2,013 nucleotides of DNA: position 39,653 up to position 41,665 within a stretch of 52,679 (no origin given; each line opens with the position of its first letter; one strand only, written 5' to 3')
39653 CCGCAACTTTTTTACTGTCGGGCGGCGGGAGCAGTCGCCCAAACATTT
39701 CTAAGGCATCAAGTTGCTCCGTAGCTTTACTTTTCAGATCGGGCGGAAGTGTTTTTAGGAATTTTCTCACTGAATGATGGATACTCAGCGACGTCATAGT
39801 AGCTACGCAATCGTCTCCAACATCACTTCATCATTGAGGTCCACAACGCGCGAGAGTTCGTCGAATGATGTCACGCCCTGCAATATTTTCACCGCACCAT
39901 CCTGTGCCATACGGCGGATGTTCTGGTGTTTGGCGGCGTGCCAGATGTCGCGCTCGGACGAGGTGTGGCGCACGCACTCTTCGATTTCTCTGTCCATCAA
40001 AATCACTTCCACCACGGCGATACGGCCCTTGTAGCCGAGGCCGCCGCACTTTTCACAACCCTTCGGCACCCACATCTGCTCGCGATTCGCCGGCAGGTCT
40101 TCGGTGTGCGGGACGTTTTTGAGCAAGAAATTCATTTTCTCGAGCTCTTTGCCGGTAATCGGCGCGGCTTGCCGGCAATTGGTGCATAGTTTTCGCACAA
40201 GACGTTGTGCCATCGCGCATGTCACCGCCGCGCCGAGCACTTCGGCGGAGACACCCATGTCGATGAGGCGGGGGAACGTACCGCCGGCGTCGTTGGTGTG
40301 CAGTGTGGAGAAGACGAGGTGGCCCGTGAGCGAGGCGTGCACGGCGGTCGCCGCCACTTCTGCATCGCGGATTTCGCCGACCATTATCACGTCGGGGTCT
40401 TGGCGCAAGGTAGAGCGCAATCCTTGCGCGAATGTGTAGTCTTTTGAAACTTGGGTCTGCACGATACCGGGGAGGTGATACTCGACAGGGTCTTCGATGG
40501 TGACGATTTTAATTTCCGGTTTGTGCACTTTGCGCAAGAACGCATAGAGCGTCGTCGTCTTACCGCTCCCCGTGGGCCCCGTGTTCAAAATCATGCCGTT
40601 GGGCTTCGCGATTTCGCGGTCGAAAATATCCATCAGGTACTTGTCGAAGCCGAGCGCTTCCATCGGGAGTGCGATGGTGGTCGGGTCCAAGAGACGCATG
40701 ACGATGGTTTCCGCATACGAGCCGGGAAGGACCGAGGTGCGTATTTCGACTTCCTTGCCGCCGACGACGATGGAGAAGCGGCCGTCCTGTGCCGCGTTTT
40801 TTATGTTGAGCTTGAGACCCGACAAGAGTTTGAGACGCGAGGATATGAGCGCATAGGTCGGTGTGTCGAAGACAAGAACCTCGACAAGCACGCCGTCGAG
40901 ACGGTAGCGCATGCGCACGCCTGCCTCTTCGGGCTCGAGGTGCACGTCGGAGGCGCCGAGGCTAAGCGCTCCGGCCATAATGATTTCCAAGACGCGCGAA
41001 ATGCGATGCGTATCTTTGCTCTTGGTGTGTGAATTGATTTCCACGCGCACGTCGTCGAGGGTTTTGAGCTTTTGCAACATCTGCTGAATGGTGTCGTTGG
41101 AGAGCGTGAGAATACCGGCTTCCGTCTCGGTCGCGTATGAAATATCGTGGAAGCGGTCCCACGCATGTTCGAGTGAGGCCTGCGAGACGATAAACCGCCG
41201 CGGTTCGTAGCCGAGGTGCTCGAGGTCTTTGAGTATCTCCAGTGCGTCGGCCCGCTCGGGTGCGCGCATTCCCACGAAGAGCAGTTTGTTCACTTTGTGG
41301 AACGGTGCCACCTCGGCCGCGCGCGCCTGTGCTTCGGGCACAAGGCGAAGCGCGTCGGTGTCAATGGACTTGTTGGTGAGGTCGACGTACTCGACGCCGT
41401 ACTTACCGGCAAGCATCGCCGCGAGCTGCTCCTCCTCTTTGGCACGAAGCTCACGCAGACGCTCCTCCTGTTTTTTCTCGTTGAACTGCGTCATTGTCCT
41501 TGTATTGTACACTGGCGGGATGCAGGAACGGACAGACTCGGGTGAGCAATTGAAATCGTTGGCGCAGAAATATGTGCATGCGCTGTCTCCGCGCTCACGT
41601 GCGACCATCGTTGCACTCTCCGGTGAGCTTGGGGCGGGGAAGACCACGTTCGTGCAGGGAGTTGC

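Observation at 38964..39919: HigBA-like toxin-antitoxin cassette flanked by two 117-nt copies of the gspE/pilB 3' end that differ only at synonymous sites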

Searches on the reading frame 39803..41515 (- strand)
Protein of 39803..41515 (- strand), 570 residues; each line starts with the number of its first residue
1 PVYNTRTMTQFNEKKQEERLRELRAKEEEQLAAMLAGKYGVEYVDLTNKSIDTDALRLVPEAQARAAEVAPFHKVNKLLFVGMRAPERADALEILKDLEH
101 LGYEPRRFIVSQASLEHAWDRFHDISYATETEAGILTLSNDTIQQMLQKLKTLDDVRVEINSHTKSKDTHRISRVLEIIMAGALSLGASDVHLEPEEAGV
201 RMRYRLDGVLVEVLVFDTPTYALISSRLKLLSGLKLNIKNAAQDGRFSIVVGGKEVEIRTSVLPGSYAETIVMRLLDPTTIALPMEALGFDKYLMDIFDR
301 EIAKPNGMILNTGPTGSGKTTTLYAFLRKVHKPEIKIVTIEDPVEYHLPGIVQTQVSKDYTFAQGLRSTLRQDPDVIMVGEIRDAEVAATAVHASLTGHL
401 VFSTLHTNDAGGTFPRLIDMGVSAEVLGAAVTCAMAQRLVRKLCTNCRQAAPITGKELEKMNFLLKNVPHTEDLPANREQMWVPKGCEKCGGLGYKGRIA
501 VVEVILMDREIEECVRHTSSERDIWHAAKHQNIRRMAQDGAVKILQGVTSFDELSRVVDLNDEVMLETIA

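Call 7: search_protein_families(library=pfam, proteins=[window:39803-41515:-], max_evalue=0.01)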
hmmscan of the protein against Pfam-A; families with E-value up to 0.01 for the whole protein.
window:39803-41515:- (570 aa): 6 families
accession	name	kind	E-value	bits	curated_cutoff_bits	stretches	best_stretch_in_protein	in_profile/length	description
PF00437.27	T2SSE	-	1e-113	380.2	24.9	1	167-556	3-370/370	Type II/IV secretion system protein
PF05157.20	MshEN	-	7.4e-09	35.9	23.1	1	39-122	1-83/90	MshEN domain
PF20720.3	nSTAND3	-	0.0017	18.5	27.2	0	301-345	12-56/155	Novel STAND NTPase 3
PF13401.12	AAA_22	-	0.0029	18.4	27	0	306-341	5-40/130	AAA domain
PF25199.1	nSTAND_NTPase5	-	0.0075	16.5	34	0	304-347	39-83/145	Novel STAND NTPase 5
PF13191.12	AAA_16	-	0.0083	17.1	32.6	0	303-367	20-75/167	AAA ATPase domain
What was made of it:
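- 39803..41494 (-): pilB/gspE-family type IV pilus or type II secretion ATPase gene (563 aa). Pfam T2SSE 1e-113 and MshEN (call 7).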

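Call 8: search_protein_families(library=ncbifam, proteins=[window:39803-41515:-], max_evalue=0.01)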
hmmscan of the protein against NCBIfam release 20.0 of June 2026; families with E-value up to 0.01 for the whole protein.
window:39803-41515:- (570 aa): 19 families
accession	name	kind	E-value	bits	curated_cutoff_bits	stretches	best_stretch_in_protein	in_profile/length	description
TIGR02538.1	type_IV_pilB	equivalog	6e-136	454.3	675.65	1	12-558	27-562/564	type IV-A pilus assembly ATPase PilB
TIGR02533.1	type_II_gspE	equivalog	9.9e-133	443.3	630.25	1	59-557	4-485/486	type II secretion system ATPase GspE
NF053534.1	T4PilAsmATPsTfpB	equivalog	3e-111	372.6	850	1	10-558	50-582/584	type IV pilus assembly ATPase TfpB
NF007755.0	PRK10436.1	equivalog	2e-105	353.2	617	1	124-561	44-462/465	type II secretion system protein GspE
NF041000.1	ATPase_ComGA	equivalog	3.4e-66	223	300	1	179-441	3-266/267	competence type IV pilus ATPase ComGA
TIGR01420.1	pilT_fam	subfamily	2.8e-49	168.2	319.1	1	176-439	2-267/343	PilT/PilU family type 4a pilus ATPase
TIGR02525.1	plasmid_TraJ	equivalog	3.2e-27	95.5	368.3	1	285-421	132-273/372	plasmid transfer ATPase TraJ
TIGR02524.1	dot_icm_DotB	equivalog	5.9e-22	78.4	463.3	1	301-440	129-279/358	Dot/Icm type IV secretion system ATPase DotB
NF058587.1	archaellum_moto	equivalog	5e-16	58.5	550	1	309-410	278-386/527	archaellum flagellar ATPase motor FlaI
TIGR02782.1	TrbB_P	equivalog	2.8e-15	56.4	304.55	1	308-418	138-253/303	P-type conjugative transfer ATPase TrbB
TIGR02788.1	VirB11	equivalog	4e-14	52.4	249.95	1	309-439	147-283/308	P-type DNA transfer ATPase VirB11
TIGR03819.1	heli_sec_ATPase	hypoth_equivalog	1.3e-13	50.9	373.15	1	224-437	99-317/340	TadA family conjugal transfer-associated ATPase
NF010469.0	PRK13894.1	subfamily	1.1e-12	48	508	1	306-417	149-264/320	conjugal transfer ATPase TrbB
NF010407.0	PRK13833.1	subfamily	3.2e-12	46.5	499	1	309-421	147-263/323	conjugal transfer protein TrbB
NF053672.1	bindosome_BasE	exception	2.5e-11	43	1000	1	294-409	258-380/512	bindosome assembly system ATPase subunit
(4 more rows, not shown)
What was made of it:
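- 39803..41494 (-): NCBIfam PilB/GspE hits fall below the equivalog cut-offs (call 8).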

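Call 10: find_encoding_contigs(protein=window:39803-41515:-, flank=10000, max_places=10)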
Protein window:39803-41515:- (570 aa): no gene with exactly this product is on record in the collection.
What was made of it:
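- Tried and rejected: A 570-aa version was not on record (call 10).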

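Call 12: find_homologous_proteins(query=window:39803-41494:-, max_evalue=1e-50)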
Query window:39803-41494:- (563 aa): 8000 proteins with E <= 1e-50 among 8000 candidates; the best 120 are listed.
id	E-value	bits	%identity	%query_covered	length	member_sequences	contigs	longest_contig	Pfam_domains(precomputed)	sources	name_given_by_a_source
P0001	0.0e+0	1249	100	100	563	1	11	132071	PF05157.21,PF00437.27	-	-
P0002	0.0e+0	1238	99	100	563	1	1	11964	PF05157.21,PF00437.27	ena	-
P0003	0.0e+0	1223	97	100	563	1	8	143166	PF05157.21,PF00437.27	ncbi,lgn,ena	ncbi:MAG: GspE/PulE family protein [Patescibacteria group bacterium]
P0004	0.0e+0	1221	97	100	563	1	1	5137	PF05157.21,PF00437.27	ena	-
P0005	0.0e+0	1220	97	100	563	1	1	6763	PF05157.21,PF00437.27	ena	-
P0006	0.0e+0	1208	96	100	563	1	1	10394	PF05157.21,PF00437.27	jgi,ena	-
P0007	0.0e+0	1185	94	100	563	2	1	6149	PF05157.21,PF00437.27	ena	-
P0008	0.0e+0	1182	94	100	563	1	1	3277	PF05157.21,PF00437.27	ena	-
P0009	0.0e+0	1149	93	100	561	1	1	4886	PF05157.21,PF00437.27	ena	-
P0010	0.0e+0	1130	90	100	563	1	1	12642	PF05157.21,PF00437.27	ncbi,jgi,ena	ncbi:MAG: GspE/PulE family protein [Candidatus Paceibacterota bacterium]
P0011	0.0e+0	1115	88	100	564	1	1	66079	PF05157.21,PF00437.27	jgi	-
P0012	0.0e+0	1115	89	100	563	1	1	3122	PF05157.21,PF00437.27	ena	-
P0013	0.0e+0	1110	88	100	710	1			PF05157.21,PF00437.27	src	-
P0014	0.0e+0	1096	87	100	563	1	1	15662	PF05157.21,PF00437.27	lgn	-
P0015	0.0e+0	1087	88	100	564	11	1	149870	PF05157.21,PF00437.27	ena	-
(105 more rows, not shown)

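Call 13: find_encoding_contigs(protein=P0003, flank=5000, max_places=6)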
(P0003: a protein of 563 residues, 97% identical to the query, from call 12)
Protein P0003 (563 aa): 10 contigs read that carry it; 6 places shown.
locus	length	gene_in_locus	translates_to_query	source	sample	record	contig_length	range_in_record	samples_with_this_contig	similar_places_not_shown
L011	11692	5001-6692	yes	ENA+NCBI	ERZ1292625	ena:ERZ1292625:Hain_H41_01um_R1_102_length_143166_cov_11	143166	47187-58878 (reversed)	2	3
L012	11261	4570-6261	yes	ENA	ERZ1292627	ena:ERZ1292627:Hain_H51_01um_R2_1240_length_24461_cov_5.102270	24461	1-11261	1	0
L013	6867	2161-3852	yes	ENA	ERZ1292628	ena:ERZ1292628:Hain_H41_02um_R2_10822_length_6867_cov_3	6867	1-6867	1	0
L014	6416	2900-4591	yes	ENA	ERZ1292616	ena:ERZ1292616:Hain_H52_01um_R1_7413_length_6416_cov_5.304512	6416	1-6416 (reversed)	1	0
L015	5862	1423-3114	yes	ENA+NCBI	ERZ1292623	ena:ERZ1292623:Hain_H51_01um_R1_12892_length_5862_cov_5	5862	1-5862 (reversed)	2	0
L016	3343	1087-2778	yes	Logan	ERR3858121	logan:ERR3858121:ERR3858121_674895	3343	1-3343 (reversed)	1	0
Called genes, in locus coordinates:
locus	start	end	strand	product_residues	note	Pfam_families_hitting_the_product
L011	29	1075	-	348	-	-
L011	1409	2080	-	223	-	-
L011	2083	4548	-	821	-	PF02739:5_3_exonuc_N, PF01367:5_3_exonuc, PF00476:DNA_pol_A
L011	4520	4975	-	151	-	PF02367:TsaE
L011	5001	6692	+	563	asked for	PF05157:MshEN, PF00437:T2SSE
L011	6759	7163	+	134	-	-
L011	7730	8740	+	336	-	PF05496:RuvB_N, PF06068:TIP49 (faint), PF01078:Mg_chelatase (faint), PF13191:AAA_16 (weak), PF00004:AAA, PF07728:AAA_5, PF17864:AAA_lid_4, PF05491:WHD_RuvB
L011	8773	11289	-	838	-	-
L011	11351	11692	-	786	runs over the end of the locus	-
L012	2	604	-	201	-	?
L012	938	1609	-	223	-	-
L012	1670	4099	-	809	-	PF02739:5_3_exonuc_N, PF01367:5_3_exonuc, PF00476:DNA_pol_A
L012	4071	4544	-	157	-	PF02367:TsaE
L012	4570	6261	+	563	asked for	PF05157:MshEN, PF00437:T2SSE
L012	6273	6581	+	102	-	PF05973:Gp49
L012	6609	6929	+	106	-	PF13560:HTH_31, PF01381:HTH_3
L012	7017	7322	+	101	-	-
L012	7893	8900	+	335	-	PF05496:RuvB_N, PF06068:TIP49 (faint), PF01078:Mg_chelatase (faint), PF13191:AAA_16 (weak), PF00004:AAA, PF07728:AAA_5, PF17864:AAA_lid_4, PF05491:WHD_RuvB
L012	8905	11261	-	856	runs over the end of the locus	-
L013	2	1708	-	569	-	?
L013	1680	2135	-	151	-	PF02367:TsaE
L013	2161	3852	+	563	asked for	PF05157:MshEN, PF00437:T2SSE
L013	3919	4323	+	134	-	-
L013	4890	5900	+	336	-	PF05496:RuvB_N, PF06068:TIP49 (faint), PF01078:Mg_chelatase (faint), PF13191:AAA_16 (weak), PF00004:AAA, PF07728:AAA_5, PF17864:AAA_lid_4, PF05491:WHD_RuvB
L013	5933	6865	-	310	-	?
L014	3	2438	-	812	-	?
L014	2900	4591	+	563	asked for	PF05157:MshEN, PF00437:T2SSE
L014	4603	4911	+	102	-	PF05973:Gp49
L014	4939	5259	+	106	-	PF13560:HTH_31, PF01381:HTH_3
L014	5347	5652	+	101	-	-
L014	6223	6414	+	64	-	?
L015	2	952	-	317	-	PF02739:5_3_exonuc_N, PF01367:5_3_exonuc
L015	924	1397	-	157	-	PF02367:TsaE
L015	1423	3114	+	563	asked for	PF05157:MshEN, PF00437:T2SSE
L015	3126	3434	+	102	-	PF05973:Gp49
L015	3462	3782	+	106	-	PF13560:HTH_31, PF01381:HTH_3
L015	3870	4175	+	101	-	-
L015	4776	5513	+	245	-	-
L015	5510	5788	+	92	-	PF05491:WHD_RuvB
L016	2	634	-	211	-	?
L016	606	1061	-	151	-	PF02367:TsaE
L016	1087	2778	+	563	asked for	PF05157:MshEN, PF00437:T2SSE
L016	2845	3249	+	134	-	-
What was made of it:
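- The same PilB protein (P0003) is found on empty contigs (L011, L013, L016) and on HigBA-occupied contigs (L012, L014, L015) (call 13).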

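Call 14: find_encoding_contigs(protein=P0010, flank=5000, max_places=4)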
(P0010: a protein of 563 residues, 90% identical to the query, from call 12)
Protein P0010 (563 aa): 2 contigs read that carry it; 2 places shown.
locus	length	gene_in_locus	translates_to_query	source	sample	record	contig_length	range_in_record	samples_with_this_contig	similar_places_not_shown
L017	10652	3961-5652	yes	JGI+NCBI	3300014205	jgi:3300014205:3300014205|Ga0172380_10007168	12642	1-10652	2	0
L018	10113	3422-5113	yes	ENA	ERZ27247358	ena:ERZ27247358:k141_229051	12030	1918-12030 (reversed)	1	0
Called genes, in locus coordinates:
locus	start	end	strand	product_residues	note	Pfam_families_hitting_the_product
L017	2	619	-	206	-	?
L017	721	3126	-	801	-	PF02739:5_3_exonuc_N, PF01367:5_3_exonuc, PF00476:DNA_pol_A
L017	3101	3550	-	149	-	PF02367:TsaE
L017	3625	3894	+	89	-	-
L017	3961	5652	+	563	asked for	PF05157:MshEN, PF00437:T2SSE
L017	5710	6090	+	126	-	-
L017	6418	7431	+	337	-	PF05496:RuvB_N, PF06068:TIP49 (faint), PF13191:AAA_16 (weak), PF00004:AAA, PF07728:AAA_5, PF17864:AAA_lid_4, PF05491:WHD_RuvB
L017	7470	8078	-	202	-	PF00625:Guanylate_kin (weak), PF13238:AAA_18 (faint)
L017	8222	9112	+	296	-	-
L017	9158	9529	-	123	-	-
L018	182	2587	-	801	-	PF02739:5_3_exonuc_N, PF01367:5_3_exonuc, PF00476:DNA_pol_A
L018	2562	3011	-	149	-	PF02367:TsaE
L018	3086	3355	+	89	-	-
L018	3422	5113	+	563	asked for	PF05157:MshEN, PF00437:T2SSE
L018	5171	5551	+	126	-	-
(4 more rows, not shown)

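Call 15: find_encoding_contigs(protein=P0006, flank=5000, max_places=4)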
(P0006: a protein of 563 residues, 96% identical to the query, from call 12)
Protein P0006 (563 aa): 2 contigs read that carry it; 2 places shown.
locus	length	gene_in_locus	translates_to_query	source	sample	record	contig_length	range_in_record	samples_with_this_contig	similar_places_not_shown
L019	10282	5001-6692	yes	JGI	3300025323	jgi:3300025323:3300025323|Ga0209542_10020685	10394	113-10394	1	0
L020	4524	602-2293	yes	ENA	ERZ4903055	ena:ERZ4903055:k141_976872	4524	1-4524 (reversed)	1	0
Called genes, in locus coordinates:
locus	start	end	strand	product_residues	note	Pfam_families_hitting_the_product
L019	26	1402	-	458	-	-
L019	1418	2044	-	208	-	-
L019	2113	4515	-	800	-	PF02739:5_3_exonuc_N, PF01367:5_3_exonuc, PF00476:DNA_pol_A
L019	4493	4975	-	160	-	PF02367:TsaE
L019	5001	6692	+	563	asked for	PF05157:MshEN, PF00437:T2SSE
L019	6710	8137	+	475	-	PF01565:FAD_binding_4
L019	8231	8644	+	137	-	-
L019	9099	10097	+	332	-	PF05496:RuvB_N, PF06068:TIP49 (faint), PF01078:Mg_chelatase (faint), PF13191:AAA_16 (weak), PF00004:AAA, PF07728:AAA_5, PF17864:AAA_lid_4, PF05491:WHD_RuvB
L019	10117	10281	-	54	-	?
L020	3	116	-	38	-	?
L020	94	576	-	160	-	PF02367:TsaE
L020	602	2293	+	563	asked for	PF05157:MshEN, PF00437:T2SSE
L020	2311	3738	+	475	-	PF01565:FAD_binding_4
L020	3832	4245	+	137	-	-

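Call 20: find_related_loci(query=window:39803-41494:-, collection=genome_contigs, flank=5000)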
Query window:39803-41494:- (563 aa) in genome_contigs; peptide patterns used: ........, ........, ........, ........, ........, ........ (x = any residue, [..] = any of these).
182 stretches matched a pattern; 99 encode a relative of the query (tblastn E <= 1e-3); the best 80 are kept; 80 distinct loci.
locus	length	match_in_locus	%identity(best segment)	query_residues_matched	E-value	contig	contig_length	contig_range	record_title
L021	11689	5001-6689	97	1-563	0e+0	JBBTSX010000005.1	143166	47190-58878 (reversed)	MAG: Patescibacteria group bacterium isolate H41-bin036_1 H41_bin036_1_000000000005, whole genome shotgun sequence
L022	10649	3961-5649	90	1-563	0e+0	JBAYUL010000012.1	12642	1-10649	MAG: Candidatus Paceibacterota bacterium isolate SO_2016_LW3_34 scaffold07168_LW162_2016, whole genome shotgun sequence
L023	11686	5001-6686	86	2-563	0e+0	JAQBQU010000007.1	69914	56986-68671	MAG: Candidatus Kaiserbacteria bacterium isolate RYN_381 scaffold_3947464, whole genome shotgun sequence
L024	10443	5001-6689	84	1-563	0e+0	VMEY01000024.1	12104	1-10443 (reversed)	MAG: Parcubacteria group bacterium Athens0416_74 Athens041674_scaffold_4460, whole genome shotgun sequence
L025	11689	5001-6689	84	1-563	0e+0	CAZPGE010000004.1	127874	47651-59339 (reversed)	MAG TPA_asm: uncultured Candidatus Saccharibacteria bacterium isolate ERP113451_co1_69 genome assembly, contig: NODE_58_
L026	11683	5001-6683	83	3-563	0e+0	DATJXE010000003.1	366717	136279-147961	MAG TPA_asm: Candidatus Paceibacterota bacterium isolate SMAG_U15118 k141_1970821, whole genome shotgun sequence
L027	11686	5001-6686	83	2-563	0e+0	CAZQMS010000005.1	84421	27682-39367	MAG TPA_asm: uncultured Candidatus Saccharibacteria bacterium isolate SRP329715_co2_386 genome assembly, contig: NODE_57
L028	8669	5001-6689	83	1-563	0e+0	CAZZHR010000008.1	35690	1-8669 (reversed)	MAG TPA_asm: uncultured Candidatus Saccharibacteria bacterium isolate SRP329715_co2_192 genome assembly, contig: NODE_25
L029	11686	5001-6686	82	2-563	0e+0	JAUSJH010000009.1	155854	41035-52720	MAG: bacterium isolate E14_metabat.bin.296 E14_k141_1236267, whole genome shotgun sequence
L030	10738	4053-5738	81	2-563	0e+0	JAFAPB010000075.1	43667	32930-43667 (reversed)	MAG: Candidatus Kaiserbacteria bacterium isolate CP_BM_ER_27 BM_ER_k147_1326643, whole genome shotgun sequence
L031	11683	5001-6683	81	2-562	0e+0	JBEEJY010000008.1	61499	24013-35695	MAG: Candidatus Parcubacteria bacterium isolate cobbmillcreek_2019_sw_WHONDRS-S19S_0090_B_bin.4 scaffold_375276, whole g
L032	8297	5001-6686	82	2-563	0e+0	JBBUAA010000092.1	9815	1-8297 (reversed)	MAG: Patescibacteria group bacterium isolate H52-bin072_1 H52_bin072_1_000000000092, whole genome shotgun sequence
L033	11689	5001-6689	80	2-563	0e+0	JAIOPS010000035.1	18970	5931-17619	MAG: Candidatus Kaiserbacteria bacterium isolate LakeFargette_0920_ALND_MAG_55_14 LacPavin_0920_ALND_scaffold_721839, wh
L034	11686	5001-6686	81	2-563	0e+0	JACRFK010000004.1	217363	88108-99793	MAG: Candidatus Kaiserbacteria bacterium isolate NC_groundwater_1723_Pr3_B-0.1um_55_32 SR-2_scaffold_141_1385756, whole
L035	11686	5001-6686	81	2-563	0e+0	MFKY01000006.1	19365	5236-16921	MAG: Candidatus Kaiserbacteria bacterium RIFCSPHIGHO2_01_FULL_55_37 rifcsphigho2_01_scaffold_12331, whole genome shotgun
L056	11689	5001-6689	77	1-563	0e+0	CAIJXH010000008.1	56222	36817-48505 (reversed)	uncultured bacterium isolate A14_bin-1224 genome assembly, contig: bin-1224:08/22, whole genome shotgun sequence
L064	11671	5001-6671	77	1-557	0e+0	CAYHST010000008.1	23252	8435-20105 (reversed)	MAG TPA_asm: uncultured Candidatus Saccharibacteria bacterium isolate ERP119705_co14_305 genome assembly, contig: NODE_1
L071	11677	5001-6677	76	1-559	0e+0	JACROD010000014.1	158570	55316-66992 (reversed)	MAG: Candidatus Kaiserbacteria bacterium isolate NC_groundwater_1952_Pr3_S-0.2um_53_6 scaffold_48815, whole genome shotg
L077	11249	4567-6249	78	3-563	0e+0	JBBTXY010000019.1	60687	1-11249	MAG: Patescibacteria group bacterium isolate H51-bin041_1 H51_bin041_1_000000000019, whole genome shotgun sequence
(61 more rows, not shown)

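Call 27: find_encoding_contigs(protein=P0002, flank=4000, max_places=4)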
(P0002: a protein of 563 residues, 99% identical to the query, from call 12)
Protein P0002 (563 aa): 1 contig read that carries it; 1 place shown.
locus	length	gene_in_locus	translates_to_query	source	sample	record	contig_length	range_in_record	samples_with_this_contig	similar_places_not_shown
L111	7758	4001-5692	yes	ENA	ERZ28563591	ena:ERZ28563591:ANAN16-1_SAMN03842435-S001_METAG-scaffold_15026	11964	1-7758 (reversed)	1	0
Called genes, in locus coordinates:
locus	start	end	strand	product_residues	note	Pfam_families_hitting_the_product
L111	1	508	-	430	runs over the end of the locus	-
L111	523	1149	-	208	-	-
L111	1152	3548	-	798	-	PF02739:5_3_exonuc_N, PF01367:5_3_exonuc, PF00476:DNA_pol_A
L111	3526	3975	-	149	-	PF02367:TsaE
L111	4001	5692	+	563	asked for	PF05157:MshEN, PF00437:T2SSE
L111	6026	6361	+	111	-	PF13560:HTH_31 (weak), PF01381:HTH_3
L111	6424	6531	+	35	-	-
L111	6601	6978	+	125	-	-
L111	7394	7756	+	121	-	?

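Call 30: find_encoding_contigs(protein=P0001, flank=3000, max_places=10)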
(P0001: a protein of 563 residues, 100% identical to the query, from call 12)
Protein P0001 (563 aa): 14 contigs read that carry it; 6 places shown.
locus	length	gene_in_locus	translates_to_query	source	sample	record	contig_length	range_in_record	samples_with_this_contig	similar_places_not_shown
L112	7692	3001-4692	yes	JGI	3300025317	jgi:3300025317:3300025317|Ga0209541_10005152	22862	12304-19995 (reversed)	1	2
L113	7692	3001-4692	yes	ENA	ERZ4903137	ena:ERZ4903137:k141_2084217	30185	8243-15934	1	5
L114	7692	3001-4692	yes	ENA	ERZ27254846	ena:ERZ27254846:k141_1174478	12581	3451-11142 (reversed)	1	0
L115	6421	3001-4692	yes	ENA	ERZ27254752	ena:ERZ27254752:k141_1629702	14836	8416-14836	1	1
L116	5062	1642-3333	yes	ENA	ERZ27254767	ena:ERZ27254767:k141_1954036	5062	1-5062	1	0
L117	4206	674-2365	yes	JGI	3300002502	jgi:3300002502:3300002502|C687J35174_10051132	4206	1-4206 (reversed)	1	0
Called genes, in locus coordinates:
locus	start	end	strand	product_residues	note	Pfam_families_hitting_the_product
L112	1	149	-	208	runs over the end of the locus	-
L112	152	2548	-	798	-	PF02739:5_3_exonuc_N, PF01367:5_3_exonuc, PF00476:DNA_pol_A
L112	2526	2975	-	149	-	PF02367:TsaE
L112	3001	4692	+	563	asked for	PF05157:MshEN, PF00437:T2SSE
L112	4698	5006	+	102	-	PF05973:Gp49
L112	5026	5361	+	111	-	PF13560:HTH_31 (weak), PF01381:HTH_3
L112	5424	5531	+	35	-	-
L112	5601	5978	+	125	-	-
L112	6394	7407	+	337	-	PF05496:RuvB_N, PF06068:TIP49 (faint), PF01078:Mg_chelatase (faint), PF13191:AAA_16 (weak), PF00004:AAA, PF07728:AAA_5, PF17864:AAA_lid_4, PF05491:WHD_RuvB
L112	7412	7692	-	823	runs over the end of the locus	-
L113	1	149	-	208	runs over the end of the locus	-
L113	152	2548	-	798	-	PF02739:5_3_exonuc_N, PF01367:5_3_exonuc, PF00476:DNA_pol_A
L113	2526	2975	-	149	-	PF02367:TsaE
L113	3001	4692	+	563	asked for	PF05157:MshEN, PF00437:T2SSE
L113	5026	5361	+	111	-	PF13560:HTH_31 (weak), PF01381:HTH_3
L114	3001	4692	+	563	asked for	PF05157:MshEN, PF00437:T2SSE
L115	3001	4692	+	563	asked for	PF05157:MshEN, PF00437:T2SSE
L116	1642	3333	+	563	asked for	PF05157:MshEN, PF00437:T2SSE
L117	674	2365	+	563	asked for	PF05157:MshEN, PF00437:T2SSE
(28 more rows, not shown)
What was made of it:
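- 39803..41494 (-): The 563-aa product equals P0001, which is carried on 14 public contigs (calls 12, 30).
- Tried and rejected: The 563-aa form worked (call 30).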
